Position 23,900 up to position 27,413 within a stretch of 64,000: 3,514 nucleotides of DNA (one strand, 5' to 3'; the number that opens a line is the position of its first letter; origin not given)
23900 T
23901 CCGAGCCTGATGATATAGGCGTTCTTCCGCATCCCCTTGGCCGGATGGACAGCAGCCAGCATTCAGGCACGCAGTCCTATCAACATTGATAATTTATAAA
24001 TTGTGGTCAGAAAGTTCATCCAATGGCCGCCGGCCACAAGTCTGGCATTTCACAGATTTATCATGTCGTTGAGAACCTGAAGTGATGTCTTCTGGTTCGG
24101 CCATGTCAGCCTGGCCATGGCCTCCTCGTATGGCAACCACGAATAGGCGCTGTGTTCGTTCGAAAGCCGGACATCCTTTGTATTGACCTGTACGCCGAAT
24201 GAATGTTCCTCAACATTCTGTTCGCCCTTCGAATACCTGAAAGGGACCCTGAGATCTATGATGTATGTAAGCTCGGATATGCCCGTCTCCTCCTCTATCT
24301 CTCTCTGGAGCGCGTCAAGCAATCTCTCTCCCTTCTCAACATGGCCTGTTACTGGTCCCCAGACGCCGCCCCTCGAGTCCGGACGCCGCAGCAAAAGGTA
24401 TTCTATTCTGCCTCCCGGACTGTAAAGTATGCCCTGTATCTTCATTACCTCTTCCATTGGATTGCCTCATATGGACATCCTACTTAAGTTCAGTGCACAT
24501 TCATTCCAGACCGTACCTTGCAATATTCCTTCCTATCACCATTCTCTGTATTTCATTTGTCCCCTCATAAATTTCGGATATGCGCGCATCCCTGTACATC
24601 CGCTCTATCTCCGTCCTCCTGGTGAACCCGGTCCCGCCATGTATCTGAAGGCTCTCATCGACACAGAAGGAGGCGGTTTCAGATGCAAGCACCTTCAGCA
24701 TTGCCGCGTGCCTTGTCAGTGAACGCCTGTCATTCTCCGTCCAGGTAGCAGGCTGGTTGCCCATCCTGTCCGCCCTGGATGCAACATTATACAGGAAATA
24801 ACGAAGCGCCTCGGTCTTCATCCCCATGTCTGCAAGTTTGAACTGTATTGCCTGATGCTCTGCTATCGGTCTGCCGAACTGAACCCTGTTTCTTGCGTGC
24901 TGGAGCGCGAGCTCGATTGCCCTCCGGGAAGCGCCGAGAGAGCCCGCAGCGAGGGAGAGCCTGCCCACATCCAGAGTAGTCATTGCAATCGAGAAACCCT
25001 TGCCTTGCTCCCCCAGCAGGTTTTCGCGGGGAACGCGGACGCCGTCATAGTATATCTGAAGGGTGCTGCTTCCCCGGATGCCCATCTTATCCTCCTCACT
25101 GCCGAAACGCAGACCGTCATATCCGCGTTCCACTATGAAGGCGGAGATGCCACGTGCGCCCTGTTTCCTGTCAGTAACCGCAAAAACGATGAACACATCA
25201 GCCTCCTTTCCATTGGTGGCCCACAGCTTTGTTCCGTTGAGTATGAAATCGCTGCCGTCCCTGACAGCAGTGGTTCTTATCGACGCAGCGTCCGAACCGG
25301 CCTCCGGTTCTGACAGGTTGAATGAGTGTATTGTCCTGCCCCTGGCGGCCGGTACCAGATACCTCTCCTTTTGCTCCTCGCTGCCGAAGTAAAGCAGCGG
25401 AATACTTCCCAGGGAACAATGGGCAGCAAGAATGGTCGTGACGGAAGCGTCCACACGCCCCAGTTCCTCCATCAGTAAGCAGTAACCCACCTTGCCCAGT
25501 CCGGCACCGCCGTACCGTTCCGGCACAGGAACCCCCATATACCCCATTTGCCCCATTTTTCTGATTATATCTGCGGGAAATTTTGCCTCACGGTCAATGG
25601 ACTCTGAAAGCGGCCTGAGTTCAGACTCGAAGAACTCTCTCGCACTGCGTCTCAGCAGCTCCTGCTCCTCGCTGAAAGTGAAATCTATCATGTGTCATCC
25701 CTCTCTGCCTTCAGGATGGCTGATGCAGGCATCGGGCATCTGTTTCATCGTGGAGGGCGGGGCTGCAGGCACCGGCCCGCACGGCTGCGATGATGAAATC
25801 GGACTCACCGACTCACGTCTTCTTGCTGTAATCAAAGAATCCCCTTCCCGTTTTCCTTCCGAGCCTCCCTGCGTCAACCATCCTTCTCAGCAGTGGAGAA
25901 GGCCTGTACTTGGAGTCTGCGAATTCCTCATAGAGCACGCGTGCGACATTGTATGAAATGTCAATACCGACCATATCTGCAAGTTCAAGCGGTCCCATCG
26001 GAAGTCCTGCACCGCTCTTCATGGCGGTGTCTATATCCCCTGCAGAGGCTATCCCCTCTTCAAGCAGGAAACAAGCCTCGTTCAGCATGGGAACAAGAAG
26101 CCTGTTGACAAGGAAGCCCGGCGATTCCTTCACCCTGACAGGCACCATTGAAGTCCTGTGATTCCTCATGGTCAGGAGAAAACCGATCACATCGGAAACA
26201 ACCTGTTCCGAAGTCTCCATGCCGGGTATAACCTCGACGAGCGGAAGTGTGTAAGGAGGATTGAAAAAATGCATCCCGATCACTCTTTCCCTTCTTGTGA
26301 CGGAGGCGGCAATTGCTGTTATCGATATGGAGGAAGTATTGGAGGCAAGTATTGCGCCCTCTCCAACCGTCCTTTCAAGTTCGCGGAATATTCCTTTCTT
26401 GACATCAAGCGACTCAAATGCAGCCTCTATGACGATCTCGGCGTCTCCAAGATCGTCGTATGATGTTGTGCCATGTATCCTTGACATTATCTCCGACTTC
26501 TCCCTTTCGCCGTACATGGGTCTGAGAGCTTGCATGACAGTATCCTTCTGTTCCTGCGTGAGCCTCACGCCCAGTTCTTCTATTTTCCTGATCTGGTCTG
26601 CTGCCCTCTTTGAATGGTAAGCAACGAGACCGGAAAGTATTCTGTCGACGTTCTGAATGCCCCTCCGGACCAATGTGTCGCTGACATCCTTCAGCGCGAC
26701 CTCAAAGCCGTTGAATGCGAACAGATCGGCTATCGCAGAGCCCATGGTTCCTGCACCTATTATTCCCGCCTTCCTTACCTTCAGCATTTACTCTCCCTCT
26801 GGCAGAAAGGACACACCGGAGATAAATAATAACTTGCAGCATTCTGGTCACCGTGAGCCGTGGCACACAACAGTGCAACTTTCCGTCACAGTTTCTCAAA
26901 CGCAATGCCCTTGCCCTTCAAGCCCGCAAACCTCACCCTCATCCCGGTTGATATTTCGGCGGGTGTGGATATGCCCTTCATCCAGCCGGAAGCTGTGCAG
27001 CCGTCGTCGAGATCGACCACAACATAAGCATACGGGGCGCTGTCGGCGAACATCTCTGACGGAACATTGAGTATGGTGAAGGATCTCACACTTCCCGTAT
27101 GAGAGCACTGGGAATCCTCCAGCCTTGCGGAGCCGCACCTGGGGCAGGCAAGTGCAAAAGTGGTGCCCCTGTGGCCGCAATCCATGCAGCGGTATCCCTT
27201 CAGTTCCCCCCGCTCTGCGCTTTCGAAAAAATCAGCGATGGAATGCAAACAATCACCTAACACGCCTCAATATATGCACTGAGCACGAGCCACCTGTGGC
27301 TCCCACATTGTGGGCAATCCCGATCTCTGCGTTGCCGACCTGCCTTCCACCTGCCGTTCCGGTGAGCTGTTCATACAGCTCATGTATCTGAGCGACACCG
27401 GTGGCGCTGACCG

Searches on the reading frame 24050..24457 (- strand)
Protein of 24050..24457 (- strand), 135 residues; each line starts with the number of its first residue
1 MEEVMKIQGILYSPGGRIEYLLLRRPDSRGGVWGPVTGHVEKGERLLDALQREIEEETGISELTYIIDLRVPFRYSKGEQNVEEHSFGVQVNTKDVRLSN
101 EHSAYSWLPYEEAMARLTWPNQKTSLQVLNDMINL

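Call 20: search_protein_families(library=pfam, proteins=[window:24050-24457:-], max_evalue=0.00001)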
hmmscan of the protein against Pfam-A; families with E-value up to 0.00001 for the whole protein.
window:24050-24457:- (135 aa): 1 family
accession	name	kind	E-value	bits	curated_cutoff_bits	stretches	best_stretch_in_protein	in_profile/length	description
PF00293.34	NUDIX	-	7.8e-18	65.2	21.1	1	10-123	9-128/134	NUDIX domain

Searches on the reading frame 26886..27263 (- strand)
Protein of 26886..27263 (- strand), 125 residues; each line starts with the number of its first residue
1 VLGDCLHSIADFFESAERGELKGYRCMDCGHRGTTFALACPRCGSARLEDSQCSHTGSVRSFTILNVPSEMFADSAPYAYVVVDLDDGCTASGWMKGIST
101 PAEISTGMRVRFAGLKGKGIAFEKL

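Call 21: search_protein_families(library=pfam, proteins=[window:26886-27263:-], max_evalue=0.00001)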
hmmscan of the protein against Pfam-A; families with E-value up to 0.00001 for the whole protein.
window:26886-27263:- (125 aa): 1 family
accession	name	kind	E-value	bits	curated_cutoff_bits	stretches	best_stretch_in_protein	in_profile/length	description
PF01796.24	OB_ChsH2_C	-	1.4e-12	47.8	27.1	1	54-112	5-62/65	ChsH2, C-terminal OB-fold domain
